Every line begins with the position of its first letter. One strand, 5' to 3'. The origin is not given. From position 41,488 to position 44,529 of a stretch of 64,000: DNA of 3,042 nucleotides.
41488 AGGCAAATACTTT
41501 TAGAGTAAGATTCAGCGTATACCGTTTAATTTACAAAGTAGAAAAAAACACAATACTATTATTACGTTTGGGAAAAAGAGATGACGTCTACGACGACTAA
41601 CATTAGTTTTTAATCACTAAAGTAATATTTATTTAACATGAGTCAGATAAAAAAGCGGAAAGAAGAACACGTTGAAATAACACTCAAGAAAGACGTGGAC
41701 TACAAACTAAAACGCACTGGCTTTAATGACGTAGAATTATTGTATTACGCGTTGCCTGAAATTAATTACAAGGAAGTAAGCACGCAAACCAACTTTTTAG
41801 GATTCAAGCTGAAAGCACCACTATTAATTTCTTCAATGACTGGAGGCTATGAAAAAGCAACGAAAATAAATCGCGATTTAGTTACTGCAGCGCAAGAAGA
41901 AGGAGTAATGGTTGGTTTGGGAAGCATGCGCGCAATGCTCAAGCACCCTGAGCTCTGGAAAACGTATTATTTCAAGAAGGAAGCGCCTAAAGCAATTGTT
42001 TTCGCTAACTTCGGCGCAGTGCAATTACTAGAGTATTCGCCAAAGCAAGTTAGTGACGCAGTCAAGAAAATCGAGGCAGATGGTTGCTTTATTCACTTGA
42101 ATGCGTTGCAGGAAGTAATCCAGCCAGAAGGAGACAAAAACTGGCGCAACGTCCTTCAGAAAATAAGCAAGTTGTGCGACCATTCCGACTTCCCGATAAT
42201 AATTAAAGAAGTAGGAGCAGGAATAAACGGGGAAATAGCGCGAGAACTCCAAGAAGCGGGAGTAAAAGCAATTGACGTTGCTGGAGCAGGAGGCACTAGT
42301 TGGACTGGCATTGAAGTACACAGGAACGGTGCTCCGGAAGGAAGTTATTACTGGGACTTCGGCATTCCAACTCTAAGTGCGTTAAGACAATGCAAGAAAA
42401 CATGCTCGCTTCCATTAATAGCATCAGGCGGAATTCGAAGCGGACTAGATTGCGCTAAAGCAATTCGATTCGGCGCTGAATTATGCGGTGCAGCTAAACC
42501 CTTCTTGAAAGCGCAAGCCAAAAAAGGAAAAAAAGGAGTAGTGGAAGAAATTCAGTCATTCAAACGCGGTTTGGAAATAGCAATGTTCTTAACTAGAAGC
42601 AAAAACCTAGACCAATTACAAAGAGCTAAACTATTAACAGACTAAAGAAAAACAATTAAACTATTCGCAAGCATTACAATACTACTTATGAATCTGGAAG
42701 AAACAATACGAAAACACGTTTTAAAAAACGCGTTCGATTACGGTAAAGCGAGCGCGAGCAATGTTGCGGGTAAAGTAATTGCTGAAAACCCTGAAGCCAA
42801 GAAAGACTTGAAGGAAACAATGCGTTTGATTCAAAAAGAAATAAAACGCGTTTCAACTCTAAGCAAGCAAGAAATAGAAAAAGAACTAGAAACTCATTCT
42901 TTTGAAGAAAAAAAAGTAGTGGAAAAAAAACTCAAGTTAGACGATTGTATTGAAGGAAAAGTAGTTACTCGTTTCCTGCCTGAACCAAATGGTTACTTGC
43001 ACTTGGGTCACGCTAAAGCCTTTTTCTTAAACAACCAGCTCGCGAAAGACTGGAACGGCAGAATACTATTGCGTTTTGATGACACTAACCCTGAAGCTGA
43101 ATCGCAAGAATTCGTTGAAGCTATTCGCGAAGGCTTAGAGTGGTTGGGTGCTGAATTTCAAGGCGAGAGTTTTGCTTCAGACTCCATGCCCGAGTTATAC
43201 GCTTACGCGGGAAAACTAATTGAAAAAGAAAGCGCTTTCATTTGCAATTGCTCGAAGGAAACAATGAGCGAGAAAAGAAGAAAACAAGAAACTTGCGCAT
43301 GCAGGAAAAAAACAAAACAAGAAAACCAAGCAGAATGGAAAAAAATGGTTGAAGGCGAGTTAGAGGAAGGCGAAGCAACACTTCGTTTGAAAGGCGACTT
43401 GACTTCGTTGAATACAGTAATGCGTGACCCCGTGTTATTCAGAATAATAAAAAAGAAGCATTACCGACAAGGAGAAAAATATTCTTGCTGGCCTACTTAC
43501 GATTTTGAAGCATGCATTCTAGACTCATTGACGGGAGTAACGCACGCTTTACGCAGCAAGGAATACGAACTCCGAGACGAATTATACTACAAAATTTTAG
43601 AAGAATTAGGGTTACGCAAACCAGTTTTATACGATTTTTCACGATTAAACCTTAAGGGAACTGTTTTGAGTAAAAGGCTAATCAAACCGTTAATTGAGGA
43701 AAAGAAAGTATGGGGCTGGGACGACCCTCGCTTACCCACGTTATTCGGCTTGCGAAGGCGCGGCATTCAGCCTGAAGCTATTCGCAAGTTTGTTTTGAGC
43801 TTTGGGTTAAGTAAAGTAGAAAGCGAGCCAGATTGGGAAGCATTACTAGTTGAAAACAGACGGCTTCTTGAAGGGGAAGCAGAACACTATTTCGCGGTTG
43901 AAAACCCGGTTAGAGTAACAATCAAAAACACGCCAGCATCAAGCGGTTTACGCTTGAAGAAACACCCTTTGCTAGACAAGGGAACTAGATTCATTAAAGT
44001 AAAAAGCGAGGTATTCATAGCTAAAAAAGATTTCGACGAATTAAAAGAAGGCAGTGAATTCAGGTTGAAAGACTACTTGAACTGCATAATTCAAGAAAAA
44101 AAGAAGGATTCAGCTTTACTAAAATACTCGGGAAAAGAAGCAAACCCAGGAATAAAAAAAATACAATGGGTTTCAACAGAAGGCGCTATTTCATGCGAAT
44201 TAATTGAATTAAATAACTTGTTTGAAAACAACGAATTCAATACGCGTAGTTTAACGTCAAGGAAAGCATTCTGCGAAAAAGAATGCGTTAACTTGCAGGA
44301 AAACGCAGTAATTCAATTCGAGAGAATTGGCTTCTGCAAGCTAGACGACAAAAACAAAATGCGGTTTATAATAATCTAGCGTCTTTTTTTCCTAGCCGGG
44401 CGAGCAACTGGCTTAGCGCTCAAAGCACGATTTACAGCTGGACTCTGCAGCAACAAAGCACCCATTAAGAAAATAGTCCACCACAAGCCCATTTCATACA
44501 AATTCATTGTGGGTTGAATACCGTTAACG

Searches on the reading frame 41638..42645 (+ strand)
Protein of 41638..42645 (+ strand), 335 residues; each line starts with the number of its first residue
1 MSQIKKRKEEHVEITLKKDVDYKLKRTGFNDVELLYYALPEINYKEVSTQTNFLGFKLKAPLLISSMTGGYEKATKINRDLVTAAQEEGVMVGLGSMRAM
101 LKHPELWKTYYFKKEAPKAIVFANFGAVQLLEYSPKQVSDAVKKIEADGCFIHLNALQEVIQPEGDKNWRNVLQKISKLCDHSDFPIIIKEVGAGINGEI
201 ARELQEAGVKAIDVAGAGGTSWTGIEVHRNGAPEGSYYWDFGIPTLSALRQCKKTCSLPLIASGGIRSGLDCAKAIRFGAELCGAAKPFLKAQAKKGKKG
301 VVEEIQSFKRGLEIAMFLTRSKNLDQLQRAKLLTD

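Call 74: search_protein_families(library=pfam, proteins=[window:41638-42645:+], max_evalue=0.001)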
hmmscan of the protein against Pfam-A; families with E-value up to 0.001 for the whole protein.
window:41638-42645:+ (335 aa): 3 families
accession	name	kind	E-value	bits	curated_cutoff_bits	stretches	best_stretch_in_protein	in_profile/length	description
PF01070.24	FMN_dh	-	7.1e-28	98.1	24.9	2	173-331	207-347/350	FMN-dependent dehydrogenase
PF01645.23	Glu_synthase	-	5.7e-06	26.2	20.4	1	171-288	190-306/369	Conserved region in glutamate synthase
PF00478.31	IMPDH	-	6.7e-06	25.8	25.6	1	171-283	131-233/345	IMP dehydrogenase / GMP reductase domain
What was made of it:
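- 41638..42645 (+): Type 2 IPP isomerase (FMN-dependent family). Pfam FMN_dh (call 74).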

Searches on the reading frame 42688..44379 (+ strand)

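Call 75: search_protein_families(library=pfam, proteins=[window:42688-44379:+], max_evalue=0.001)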
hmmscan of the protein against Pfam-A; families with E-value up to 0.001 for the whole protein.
window:42688-44379:+ (563 aa): 3 families
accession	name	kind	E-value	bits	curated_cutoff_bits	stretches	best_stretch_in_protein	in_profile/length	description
PF00749.27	tRNA-synt_1c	-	5e-84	282.3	23.4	1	91-384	1-302/314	tRNA synthetases class I (E and Q), catalytic domain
PF03950.23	tRNA-synt_1c_C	-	1e-14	54.9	23.9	1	400-474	3-78/91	tRNA synthetases class I (E and Q), anti-codon binding domain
PF20974.2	tRNA-synt_1c_C2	-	2.9e-12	47.5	23.9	1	491-553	1-69/69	tRNA synthetases class I (E and Q), anti-codon binding domain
